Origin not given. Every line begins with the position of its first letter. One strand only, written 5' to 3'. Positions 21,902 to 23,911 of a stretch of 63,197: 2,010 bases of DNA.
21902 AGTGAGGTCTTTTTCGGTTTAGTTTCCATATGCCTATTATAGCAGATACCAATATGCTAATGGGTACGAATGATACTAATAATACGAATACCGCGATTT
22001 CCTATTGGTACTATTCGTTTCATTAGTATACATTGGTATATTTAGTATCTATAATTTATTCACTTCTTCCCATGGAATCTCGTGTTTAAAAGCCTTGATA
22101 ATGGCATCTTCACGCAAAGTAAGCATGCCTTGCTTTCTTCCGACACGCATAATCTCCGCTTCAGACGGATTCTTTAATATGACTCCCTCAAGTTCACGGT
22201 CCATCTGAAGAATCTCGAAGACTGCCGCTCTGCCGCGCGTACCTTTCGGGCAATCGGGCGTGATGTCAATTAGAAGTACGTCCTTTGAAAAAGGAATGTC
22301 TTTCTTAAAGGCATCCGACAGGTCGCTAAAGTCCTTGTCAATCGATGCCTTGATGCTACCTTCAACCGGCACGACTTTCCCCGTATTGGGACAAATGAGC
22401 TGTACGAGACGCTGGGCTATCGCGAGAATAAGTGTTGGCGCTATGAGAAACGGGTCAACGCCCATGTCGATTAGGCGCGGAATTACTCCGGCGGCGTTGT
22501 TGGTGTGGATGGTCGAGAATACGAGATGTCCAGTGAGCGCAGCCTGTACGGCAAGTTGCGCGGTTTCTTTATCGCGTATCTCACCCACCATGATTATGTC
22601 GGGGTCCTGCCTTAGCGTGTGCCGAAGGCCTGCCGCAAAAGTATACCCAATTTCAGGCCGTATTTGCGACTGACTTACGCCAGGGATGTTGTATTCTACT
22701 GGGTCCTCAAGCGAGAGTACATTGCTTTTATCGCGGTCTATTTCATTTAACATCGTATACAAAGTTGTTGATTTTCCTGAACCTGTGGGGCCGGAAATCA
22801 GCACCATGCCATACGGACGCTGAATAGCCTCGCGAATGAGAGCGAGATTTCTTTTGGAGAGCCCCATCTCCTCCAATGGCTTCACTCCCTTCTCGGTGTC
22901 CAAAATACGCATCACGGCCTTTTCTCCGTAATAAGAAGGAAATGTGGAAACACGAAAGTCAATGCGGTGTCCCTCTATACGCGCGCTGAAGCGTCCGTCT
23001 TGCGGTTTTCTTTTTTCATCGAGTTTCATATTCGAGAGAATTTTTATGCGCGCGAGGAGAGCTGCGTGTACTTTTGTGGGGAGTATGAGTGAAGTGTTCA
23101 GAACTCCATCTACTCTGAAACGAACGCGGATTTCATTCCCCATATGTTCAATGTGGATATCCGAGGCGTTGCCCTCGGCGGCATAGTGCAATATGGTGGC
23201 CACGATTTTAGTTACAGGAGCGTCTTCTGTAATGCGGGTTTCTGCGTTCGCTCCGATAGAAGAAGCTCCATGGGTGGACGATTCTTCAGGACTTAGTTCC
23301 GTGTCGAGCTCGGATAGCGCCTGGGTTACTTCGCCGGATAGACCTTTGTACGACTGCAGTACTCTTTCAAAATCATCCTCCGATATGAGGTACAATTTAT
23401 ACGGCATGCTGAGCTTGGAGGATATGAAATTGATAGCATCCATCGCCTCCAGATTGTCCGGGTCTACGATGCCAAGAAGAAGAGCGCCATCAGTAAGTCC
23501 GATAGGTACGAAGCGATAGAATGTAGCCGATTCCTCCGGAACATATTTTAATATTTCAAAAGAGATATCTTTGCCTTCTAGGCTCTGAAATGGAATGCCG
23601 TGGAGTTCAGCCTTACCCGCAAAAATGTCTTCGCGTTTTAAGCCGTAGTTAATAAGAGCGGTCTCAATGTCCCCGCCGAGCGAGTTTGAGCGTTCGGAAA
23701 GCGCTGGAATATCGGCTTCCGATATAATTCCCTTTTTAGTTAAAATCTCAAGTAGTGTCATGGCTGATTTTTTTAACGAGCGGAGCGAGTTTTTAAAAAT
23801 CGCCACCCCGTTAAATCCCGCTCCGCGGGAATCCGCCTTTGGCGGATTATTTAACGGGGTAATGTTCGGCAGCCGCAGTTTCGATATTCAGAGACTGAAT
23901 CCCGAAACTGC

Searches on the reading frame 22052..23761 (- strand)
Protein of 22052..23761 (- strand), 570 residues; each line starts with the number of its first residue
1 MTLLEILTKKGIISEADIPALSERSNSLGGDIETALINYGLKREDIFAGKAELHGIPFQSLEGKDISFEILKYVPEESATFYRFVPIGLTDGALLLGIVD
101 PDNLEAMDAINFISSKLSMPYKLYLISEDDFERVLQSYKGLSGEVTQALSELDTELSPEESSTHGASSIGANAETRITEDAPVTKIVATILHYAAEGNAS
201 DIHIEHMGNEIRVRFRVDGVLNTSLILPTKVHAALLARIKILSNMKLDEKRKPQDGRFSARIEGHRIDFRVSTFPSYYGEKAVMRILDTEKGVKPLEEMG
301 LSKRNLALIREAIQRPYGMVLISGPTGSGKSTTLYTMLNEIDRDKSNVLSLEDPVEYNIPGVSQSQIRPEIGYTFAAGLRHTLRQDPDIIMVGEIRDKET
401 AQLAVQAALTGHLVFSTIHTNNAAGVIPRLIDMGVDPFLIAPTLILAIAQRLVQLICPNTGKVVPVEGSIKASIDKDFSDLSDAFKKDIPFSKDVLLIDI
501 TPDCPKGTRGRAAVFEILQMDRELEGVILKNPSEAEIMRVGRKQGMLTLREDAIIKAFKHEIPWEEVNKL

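Call 64: search_protein_families(library=ncbifam, proteins=[window:22052-23761:-])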
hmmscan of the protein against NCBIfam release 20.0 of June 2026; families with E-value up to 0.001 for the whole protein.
window:22052-23761:- (570 aa): 18 families
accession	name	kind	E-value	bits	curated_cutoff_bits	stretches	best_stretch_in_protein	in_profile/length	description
TIGR02538.1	type_IV_pilB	equivalog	3.8e-143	478.1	675.65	1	3-568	2-559/564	type IV-A pilus assembly ATPase PilB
TIGR02533.1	type_II_gspE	equivalog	1.1e-142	476.2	630.25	1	84-567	14-482/486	type II secretion system ATPase GspE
NF053534.1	T4PilAsmATPsTfpB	equivalog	9.4e-115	384.2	850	1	77-567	100-578/584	type IV pilus assembly ATPase TfpB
NF007755.0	PRK10436.1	equivalog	9e-107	357.6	617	1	171-556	73-444/465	type II secretion system protein GspE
NF041000.1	ATPase_ComGA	equivalog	3.2e-77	259.1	300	1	189-454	2-266/267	competence type IV pilus ATPase ComGA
TIGR01420.1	pilT_fam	subfamily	1.1e-55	189.3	319.1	1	188-433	3-242/343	PilT/PilU family type 4a pilus ATPase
TIGR02525.1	plasmid_TraJ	equivalog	7.7e-27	94.2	368.3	1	283-433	121-272/372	plasmid transfer ATPase TraJ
TIGR02524.1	dot_icm_DotB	equivalog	2.8e-24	86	463.3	1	295-432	111-258/358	Dot/Icm type IV secretion system ATPase DotB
NF058587.1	archaellum_moto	equivalog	8.2e-17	61.1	550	1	320-445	278-405/527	archaellum flagellar ATPase motor FlaI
TIGR03819.1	heli_sec_ATPase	hypoth_equivalog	6.2e-15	55.2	373.15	1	234-435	98-302/340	TadA family conjugal transfer-associated ATPase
TIGR02782.1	TrbB_P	equivalog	2.6e-14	53.2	304.55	1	301-430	121-252/303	P-type conjugative transfer ATPase TrbB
NF010407.0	PRK13833.1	subfamily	4.6e-12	46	499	1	281-432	112-261/323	conjugal transfer protein TrbB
NF010469.0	PRK13894.1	subfamily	2e-11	43.8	508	1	303-430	136-264/320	conjugal transfer ATPase TrbB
TIGR02788.1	VirB11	equivalog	8.8e-11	41.4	249.95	1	302-433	130-265/308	P-type DNA transfer ATPase VirB11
NF053672.1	bindosome_BasE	exception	7e-10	38.2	1000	1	320-432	273-390/512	bindosome assembly system ATPase subunit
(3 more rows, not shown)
